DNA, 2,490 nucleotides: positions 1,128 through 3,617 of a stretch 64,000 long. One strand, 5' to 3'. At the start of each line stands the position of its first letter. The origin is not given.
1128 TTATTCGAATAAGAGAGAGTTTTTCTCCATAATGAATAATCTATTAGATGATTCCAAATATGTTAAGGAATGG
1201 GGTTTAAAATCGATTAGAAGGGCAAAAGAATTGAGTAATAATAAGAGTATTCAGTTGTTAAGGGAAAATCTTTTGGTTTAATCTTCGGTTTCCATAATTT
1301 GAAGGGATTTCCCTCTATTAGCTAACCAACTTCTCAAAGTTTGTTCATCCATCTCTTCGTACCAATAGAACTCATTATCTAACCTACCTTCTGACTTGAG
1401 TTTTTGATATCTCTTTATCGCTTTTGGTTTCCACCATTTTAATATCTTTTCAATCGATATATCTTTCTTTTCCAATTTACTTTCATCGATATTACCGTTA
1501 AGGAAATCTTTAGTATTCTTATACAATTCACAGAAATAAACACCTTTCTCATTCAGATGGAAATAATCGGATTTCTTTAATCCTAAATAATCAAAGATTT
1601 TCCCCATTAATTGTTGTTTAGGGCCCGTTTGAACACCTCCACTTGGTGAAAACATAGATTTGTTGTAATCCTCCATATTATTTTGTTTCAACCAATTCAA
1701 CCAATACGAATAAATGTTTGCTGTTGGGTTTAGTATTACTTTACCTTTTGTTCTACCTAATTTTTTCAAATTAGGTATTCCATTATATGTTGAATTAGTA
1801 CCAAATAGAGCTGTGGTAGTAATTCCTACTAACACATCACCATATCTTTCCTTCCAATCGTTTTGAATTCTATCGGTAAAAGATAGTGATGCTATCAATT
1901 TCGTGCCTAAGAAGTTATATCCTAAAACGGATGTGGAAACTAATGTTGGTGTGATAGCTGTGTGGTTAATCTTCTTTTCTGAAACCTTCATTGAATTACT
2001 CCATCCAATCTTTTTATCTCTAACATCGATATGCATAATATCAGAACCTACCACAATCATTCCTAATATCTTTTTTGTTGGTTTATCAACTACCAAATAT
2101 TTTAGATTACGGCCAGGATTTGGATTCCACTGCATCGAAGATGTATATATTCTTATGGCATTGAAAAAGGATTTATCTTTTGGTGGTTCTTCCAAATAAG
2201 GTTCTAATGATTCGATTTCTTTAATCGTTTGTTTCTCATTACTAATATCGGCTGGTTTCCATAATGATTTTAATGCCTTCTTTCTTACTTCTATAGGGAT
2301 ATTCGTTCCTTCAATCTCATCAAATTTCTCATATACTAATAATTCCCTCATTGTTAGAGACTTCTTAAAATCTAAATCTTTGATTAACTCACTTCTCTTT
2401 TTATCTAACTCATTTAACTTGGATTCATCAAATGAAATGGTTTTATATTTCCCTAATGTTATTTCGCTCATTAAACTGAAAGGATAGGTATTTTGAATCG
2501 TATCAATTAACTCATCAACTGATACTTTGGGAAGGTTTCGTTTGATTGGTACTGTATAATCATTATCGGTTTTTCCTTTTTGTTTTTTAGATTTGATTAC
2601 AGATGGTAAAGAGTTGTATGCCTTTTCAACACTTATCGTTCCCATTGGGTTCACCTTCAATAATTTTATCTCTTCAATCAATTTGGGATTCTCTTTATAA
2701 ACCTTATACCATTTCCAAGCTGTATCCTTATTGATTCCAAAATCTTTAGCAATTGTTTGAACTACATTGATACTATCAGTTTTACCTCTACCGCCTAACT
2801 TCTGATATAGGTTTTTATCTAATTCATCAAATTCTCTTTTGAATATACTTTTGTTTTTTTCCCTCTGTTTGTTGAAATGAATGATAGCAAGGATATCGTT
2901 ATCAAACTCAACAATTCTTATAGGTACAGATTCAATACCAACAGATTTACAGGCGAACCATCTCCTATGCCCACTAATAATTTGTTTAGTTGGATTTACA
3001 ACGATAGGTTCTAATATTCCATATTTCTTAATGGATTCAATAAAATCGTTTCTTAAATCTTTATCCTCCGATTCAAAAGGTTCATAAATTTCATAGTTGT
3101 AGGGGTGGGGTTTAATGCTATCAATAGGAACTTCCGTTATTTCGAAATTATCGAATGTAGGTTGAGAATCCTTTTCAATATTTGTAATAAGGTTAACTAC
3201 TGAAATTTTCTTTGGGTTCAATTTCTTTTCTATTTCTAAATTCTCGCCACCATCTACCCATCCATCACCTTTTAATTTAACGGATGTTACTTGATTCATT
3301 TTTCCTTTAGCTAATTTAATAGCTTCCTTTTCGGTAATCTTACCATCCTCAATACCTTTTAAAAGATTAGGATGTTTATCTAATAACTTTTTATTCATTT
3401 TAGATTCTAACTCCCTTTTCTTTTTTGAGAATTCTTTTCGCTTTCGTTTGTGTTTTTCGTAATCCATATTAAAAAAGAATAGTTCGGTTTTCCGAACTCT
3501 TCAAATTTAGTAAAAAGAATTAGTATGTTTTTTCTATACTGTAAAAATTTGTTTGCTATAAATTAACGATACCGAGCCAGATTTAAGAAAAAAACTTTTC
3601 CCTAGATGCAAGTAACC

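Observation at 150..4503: Three copies of an 18-bp palindromic motif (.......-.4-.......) punctuate the element at gene boundaries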

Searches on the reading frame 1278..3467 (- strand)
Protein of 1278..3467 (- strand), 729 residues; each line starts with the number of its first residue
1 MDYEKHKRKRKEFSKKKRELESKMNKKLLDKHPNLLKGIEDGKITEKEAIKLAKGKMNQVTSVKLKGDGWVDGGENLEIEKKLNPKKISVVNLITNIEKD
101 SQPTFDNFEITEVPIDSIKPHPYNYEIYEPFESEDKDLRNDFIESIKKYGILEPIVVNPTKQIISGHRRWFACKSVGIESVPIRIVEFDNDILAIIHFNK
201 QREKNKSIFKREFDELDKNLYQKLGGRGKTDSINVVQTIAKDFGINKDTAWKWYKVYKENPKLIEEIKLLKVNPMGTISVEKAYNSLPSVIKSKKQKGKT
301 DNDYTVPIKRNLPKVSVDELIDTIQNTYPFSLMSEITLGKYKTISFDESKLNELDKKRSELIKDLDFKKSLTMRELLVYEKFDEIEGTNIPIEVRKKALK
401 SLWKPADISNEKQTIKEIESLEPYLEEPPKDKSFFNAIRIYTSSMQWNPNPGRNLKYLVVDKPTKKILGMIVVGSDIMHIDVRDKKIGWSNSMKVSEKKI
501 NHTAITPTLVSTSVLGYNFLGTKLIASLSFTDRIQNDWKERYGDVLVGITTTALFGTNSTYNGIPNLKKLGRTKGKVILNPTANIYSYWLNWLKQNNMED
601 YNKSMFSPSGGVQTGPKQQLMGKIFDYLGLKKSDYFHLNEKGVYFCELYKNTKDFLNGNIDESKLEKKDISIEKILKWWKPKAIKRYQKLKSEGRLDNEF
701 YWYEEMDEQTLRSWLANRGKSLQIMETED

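Call 6: search_protein_families(library=pfam, proteins=[window:1278-3467:-], max_evalue=0.01)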
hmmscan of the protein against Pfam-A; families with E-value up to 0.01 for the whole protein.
window:1278-3467:- (729 aa): 2 families
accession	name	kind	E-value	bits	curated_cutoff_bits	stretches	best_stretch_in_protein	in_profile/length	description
PF14236.12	DruA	-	2.1e-20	73.5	27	1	408-658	37-297/297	Druantia protein DruA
PF02195.25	ParB_N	-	3e-11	43.7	26.3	1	110-192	3-84/95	ParB N-terminal domain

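Call 9: find_encoding_contigs(protein=window:1278-3467:-, flank=10000, max_places=10)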
Protein window:1278-3467:- (729 aa): no gene with exactly this product is on record in the collection.

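Call 10: find_related_loci(query=window:1278-3467:-, collection=genome_contigs, flank=10000)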
Query window:1278-3467:- (729 aa) in genome_contigs; peptide patterns used: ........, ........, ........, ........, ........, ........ (x = any residue, [..] = any of these).
17 stretches matched a pattern, but none encodes a relative of the query by tblastn (E <= 1e-3).

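Call 11: search_protein_families(library=padloc, proteins=[window:1278-3467:-], max_evalue=0.01)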
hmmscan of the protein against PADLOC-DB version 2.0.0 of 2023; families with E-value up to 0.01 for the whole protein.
window:1278-3467:- (729 aa): 4 families
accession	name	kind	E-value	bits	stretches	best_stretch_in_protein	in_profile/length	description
PDLC00002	DruA1|DruA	-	2.5e-20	71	1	452-686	123-371/407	DUF4338 domain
PDLC00001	DruA1|DruA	-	2e-08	31.2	1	442-505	208-271/675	DUF4338 domain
PDLC03229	MTase_II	-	8.7e-06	22.7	1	122-189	20-88/436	Type II methyltransferase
PDLC03308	MTase_II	-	0.0072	13.4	0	163-236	70-139/419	Type II methyltransferase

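Call 12: find_homologous_proteins(query=window:1278-3467:-)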
Query window:1278-3467:- (729 aa): 10 proteins with E <= 0.001 among 8000 candidates.
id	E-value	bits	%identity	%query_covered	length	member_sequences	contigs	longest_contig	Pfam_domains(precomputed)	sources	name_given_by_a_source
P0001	0.0e+0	1067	65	99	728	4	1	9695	PF02195.27,PF14236.13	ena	-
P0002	4.2e-248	844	54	99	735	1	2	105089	PF02195.27,PF14236.13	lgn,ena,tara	tara:strand:- start:8096 stop:10303 length:2208 start_codon:yes stop_codon:yes gene_type:complete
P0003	5.4e-226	771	50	99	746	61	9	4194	PF02195.27,PF14236.13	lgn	-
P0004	8.6e-216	737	52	87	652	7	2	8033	PF02195.27,PF14236.13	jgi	jgi:hypothetical protein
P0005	1.0e-195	671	55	78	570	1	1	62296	PF02195.27,PF14236.13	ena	-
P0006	3.3e-112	395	46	63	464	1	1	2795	PF02195.27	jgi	jgi:hypothetical protein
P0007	1.7e-20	92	46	15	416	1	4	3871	PF05063.21,PF02195.27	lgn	-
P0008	1.2e-18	85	44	15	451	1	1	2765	PF13847.13,PF05175.21,PF03602.22,PF13649.13,PF01170.25,PF02195.27,PF01555.25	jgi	-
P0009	2.2e-13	68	43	15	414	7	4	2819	PF01170.25,PF02195.27,PF01555.25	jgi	-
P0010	4.0e-11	61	44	12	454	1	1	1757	PF02195.27,PF01555.25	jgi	jgi:site-specific DNA-methyltransferase (adenine-specific)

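Call 13: find_encoding_contigs(protein=P0001, flank=10000, max_places=4)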
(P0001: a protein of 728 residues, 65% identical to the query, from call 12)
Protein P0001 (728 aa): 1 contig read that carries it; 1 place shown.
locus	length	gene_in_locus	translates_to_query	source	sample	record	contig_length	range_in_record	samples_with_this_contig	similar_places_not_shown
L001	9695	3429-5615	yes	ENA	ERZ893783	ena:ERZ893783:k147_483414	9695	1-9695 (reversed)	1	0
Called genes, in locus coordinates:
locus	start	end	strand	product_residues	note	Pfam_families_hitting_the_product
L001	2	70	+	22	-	?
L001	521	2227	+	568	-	PF17293:Arm-DNA-bind_5, PF00589:Phage_integrase (weak)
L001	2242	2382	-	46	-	-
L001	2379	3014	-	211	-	PF00239:Resolvase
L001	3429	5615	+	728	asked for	PF02195:ParB_N, PF14236:DruA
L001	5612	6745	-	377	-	PF00534:Glycos_transf_1 (weak), PF13692:Glyco_trans_1_4 (weak)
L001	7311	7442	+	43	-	-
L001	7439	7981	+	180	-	-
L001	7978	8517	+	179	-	-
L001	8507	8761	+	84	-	-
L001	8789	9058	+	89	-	-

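Call 14: find_encoding_contigs(protein=P0002, flank=10000, max_places=4)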
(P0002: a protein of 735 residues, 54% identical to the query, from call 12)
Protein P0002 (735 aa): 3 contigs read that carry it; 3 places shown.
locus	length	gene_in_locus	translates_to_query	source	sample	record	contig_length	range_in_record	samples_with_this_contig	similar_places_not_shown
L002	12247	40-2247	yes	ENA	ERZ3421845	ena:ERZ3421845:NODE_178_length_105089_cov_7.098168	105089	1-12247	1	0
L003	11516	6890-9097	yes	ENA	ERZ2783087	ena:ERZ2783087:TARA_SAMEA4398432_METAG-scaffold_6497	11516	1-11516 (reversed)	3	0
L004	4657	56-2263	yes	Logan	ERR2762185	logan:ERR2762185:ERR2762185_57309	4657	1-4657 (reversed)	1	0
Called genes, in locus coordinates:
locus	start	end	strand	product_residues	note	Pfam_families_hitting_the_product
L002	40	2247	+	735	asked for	PF02195:ParB_N, PF14236:DruA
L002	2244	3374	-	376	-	-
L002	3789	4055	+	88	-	-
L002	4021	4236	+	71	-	-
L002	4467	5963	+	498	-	PF00919:UPF0004, PF04055:Radical_SAM, PF01938:TRAM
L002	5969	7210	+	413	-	PF00158:Sigma54_activat, PF14532:Sigma54_activ_2, PF07724:AAA_2 (weak), PF07728:AAA_5 (weak), PF25601:AAA_lid_14, PF02954:HTH_8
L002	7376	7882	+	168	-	PF04390:LptE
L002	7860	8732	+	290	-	-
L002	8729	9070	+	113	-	PF03840:SecG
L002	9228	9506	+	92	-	PF00166:Cpn10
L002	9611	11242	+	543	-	PF00118:Cpn60_TCP1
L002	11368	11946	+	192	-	PF00156:Pribosyltran (weak)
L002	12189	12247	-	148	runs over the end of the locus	-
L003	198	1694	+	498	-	-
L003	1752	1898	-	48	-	-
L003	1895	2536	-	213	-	PF00239:Resolvase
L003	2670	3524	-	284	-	-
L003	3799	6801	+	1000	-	PF02384:N6_Mtase, PF20473:MmeI_Mtase, PF07669:Eco57I, PF12950:TaqI_C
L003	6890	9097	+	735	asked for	PF02195:ParB_N, PF14236:DruA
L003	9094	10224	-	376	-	-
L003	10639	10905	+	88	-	-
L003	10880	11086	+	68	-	-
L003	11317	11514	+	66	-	?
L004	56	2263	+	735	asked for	PF02195:ParB_N, PF14236:DruA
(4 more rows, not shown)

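Call 15: find_encoding_contigs(protein=P0005, flank=10000, max_places=4)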
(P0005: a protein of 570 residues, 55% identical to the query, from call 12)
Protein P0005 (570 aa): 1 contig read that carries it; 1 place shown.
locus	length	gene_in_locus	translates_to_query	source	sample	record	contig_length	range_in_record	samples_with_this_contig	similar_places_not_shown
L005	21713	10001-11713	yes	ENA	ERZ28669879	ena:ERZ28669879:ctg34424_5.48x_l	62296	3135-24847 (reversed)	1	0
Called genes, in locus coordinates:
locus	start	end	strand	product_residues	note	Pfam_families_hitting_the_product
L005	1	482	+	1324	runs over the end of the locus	PF08126:Propeptide_C25, PF01364:Peptidase_C25, PF18962:Por_Secre_tail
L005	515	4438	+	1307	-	PF08126:Propeptide_C25, PF01364:Peptidase_C25, PF03785:Peptidase_C25_C, PF18962:Por_Secre_tail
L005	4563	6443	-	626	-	PF00239:Resolvase, PF07508:Recombinase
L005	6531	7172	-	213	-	PF00239:Resolvase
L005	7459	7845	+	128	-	PF01555:N6_N4_Mtase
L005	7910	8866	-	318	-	PF26696:PTL_trimer, PF09603:Fib_succ_major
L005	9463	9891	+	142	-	-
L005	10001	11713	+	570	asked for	PF02195:ParB_N (weak), PF14236:DruA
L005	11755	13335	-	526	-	PF13007:LZ_Tnp_IS66, PF03050:DDE_Tnp_IS66, PF13817:DDE_Tnp_IS66_C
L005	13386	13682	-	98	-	PF05717:TnpB_IS66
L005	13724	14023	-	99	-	-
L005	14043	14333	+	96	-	-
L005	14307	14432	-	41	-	-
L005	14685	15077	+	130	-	-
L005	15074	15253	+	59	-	-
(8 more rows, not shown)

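Call 23: find_encoding_contigs(protein=P0004, flank=10000, max_places=4)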
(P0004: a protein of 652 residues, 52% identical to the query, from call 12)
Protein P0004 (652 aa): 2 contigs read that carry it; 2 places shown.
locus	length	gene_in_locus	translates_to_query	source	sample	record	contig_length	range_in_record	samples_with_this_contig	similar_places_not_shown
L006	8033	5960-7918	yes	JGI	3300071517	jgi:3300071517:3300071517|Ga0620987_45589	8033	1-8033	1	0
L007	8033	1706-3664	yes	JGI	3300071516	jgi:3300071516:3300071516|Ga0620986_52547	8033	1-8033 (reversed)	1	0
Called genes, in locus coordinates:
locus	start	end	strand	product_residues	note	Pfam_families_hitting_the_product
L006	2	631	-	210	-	?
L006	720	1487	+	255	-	PF15515:MvaI_BcnI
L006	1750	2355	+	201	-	PF00239:Resolvase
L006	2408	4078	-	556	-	-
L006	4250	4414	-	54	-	-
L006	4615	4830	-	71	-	-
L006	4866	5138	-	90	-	-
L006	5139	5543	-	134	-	-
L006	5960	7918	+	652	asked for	PF02195:ParB_N, PF14236:DruA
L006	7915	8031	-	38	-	?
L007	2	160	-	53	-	?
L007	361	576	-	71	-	-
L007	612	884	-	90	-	-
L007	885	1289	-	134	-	-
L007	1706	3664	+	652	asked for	PF02195:ParB_N, PF14236:DruA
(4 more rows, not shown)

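Call 24: find_encoding_contigs(protein=P0003, flank=10000, max_places=6)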
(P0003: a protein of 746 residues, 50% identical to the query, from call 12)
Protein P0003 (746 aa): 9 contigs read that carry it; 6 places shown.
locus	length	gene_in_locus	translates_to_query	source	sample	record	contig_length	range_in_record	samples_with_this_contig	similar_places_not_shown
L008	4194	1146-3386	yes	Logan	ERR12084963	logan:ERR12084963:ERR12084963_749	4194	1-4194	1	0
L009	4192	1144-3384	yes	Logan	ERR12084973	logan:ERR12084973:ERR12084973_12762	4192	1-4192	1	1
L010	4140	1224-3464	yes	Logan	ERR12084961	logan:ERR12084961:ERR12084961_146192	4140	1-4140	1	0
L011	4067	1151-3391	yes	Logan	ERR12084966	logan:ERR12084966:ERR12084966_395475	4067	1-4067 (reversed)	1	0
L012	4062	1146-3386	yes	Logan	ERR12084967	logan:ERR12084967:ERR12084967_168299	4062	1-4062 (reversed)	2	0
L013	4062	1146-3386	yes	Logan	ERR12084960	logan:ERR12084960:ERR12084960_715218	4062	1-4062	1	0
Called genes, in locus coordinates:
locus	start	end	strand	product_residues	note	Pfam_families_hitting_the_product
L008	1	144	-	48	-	?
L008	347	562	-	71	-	-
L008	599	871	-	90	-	-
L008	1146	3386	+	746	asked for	PF02195:ParB_N, PF14236:DruA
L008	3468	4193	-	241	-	?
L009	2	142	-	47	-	?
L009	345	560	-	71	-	-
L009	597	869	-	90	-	-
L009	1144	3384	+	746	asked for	PF02195:ParB_N, PF14236:DruA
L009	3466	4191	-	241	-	?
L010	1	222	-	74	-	?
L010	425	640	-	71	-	-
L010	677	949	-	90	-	-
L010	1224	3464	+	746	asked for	PF02195:ParB_N, PF14236:DruA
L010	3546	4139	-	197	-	?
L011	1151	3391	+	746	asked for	PF02195:ParB_N, PF14236:DruA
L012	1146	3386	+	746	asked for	PF02195:ParB_N, PF14236:DruA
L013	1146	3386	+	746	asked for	PF02195:ParB_N, PF14236:DruA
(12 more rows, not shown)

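Call 38: find_related_loci(query=A1, collection=metagenome_contigs, flank=8000)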
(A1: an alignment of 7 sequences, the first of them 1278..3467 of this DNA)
Query A1 (729 aa) in metagenome_contigs; peptide patterns used: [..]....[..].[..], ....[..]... (x = any residue, [..] = any of these).
142 stretches matched a pattern; 12 encode a relative of the query (tblastn E <= 1e-3); 12 distinct loci.
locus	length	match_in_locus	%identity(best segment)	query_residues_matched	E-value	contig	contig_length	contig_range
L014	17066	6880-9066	54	1-722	0e+0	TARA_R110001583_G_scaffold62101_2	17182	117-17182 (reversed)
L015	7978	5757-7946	51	1-722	0e+0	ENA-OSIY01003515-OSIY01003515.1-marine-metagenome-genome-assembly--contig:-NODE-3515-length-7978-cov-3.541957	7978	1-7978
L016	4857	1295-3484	50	1-722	0e+0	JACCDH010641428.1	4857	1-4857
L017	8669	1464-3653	50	1-722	0e+0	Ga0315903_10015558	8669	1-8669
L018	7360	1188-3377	50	1-722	0e+0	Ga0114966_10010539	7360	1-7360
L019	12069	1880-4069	49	1-722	0e+0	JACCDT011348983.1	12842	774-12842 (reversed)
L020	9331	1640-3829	49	1-722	0e+0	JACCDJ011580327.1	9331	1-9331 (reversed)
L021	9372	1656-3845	49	1-722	0e+0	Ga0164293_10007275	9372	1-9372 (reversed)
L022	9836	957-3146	48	1-722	0e+0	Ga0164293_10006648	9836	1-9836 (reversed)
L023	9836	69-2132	50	41-722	0e+0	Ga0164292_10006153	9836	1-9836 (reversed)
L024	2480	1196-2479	46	1-419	3e-106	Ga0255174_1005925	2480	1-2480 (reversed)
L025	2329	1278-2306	46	1-335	2e-87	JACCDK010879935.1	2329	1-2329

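Call 42: search_dna_similar(query=window:1278-3467:-, collection=plasmids, mode=protein, max_rows=15)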
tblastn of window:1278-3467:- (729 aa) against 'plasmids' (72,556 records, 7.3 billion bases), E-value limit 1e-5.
Records with a match: 26; places in all: 27; records where one place covers at least 80% of the query: 0.
Best place of each record, by identity: <60% 26.
By first word of the organism name: Clostridium 4; Ralstonia 2; Subdoligranulum 2; Enterococcus 2; Monoglobus 2; Nitrosococcus 1; Pseudomonas 1; Meiothermus 1; Cohnella 1; Acaryochloris 1; and 9 more.
By predicted mobility (MOB-suite, as given by PLSDB): non-mobilizable 20; mobilizable 3; conjugative 3.
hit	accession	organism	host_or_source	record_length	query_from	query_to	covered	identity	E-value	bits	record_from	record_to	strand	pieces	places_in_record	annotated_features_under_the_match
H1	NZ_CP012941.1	Ralstonia solanacearum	plantain,cell culture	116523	417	718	41%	24.7%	4e-12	78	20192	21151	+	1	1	Druantia anti-phage system protein DruA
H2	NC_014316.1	Nitrosococcus watsonii C-113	-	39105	419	686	37%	27.7%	4e-15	88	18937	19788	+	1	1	Druantia anti-phage system protein DruA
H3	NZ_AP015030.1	Pseudomonas putida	-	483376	419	683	36%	26.7%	4e-11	75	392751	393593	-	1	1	Druantia anti-phage system protein DruA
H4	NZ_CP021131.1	Meiothermus taiwanensis WR-220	-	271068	452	693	33%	25.5%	5e-13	81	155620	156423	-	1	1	Druantia anti-phage system protein DruA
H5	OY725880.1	Subdoligranulum variabile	-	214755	110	331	30%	26.2%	2e-8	66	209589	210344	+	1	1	none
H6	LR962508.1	Enterococcus faecalis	-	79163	120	308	26%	26.1%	2e-7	63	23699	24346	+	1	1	none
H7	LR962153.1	Enterococcus faecalis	-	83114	120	308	26%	26.1%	2e-7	63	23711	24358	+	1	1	none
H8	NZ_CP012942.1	Ralstonia solanacearum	plantain,cell culture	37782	417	575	22%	29.8%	1e-9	70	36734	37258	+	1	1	none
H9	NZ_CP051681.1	Cohnella herbarum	cell culture,Fermented liquor based on ...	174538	110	306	27%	23.1%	5e-6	58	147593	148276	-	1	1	ParB/RepB/Spo0J family partition protein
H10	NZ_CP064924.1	Acaryochloris marina S15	cell culture,surface of Pikea pinnata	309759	85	256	24%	25.2%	4e-6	58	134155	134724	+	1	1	ParB/RepB/Spo0J family partition protein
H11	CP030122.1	Brasilonema octagenarum UFV-E1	Eucalyptus grandis,mixed culture,leaves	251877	101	238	19%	30.1%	1e-8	67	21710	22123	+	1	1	hypothetical protein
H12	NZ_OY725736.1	Monoglobus pectinilyticus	-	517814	109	247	19%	29.8%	8e-7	61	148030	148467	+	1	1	ParB/RepB/Spo0J family partition protein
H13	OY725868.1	Subdoligranulum variabile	-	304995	130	274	20%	28.0%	1e-7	64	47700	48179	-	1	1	record has no annotation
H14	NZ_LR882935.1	Planktothrix agardhii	-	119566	85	204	16%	30.9%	4e-9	68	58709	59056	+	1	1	ParB N-terminal domain-containing protein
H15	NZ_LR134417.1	Legionella adelaidensis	environmental,Cooling tower water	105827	113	203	12%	39.8%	4e-9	68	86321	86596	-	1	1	ParB/RepB/Spo0J family partition protein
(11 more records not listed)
